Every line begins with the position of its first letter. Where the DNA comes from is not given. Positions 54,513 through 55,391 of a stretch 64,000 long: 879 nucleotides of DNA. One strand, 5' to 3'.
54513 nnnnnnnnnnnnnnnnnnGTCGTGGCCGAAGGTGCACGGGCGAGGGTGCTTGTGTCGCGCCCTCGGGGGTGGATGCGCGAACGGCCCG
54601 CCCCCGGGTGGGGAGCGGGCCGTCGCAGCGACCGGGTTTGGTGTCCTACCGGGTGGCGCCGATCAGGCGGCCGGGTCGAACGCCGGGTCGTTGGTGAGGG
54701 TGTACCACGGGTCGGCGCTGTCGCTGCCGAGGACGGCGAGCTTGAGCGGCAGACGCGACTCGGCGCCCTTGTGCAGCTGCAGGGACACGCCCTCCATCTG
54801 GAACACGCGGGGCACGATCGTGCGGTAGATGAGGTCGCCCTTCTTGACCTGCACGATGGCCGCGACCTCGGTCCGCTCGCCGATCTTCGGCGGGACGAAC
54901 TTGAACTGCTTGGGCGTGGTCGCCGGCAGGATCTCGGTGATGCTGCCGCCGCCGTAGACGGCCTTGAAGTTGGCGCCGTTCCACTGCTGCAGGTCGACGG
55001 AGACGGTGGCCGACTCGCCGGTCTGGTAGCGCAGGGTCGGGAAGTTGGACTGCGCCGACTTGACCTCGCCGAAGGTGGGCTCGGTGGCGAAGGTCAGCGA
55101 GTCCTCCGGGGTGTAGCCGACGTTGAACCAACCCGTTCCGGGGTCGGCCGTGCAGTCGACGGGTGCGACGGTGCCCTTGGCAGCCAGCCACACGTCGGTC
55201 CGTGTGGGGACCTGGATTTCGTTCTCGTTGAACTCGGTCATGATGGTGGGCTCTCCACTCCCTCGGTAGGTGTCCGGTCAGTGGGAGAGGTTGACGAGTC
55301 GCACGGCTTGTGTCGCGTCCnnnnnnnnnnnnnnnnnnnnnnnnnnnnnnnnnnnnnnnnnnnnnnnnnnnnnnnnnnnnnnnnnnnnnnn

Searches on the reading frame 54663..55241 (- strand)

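Call 38: search_protein_families(library=phrogs, proteins=[window:54663-55241:-], max_evalue=0.0001)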
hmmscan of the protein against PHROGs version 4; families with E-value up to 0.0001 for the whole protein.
window:54663-55241:- (192 aa): 3 families
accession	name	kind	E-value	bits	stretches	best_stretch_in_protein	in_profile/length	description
phrog_117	-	tail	7.8e-16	59.3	1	7-188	34-213/319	major tail protein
phrog_476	-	tail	1e-07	32.6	1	6-145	18-170/296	major tail protein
phrog_2175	-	other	2.6e-07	31.5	1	34-177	24-172/188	protein with Ig domain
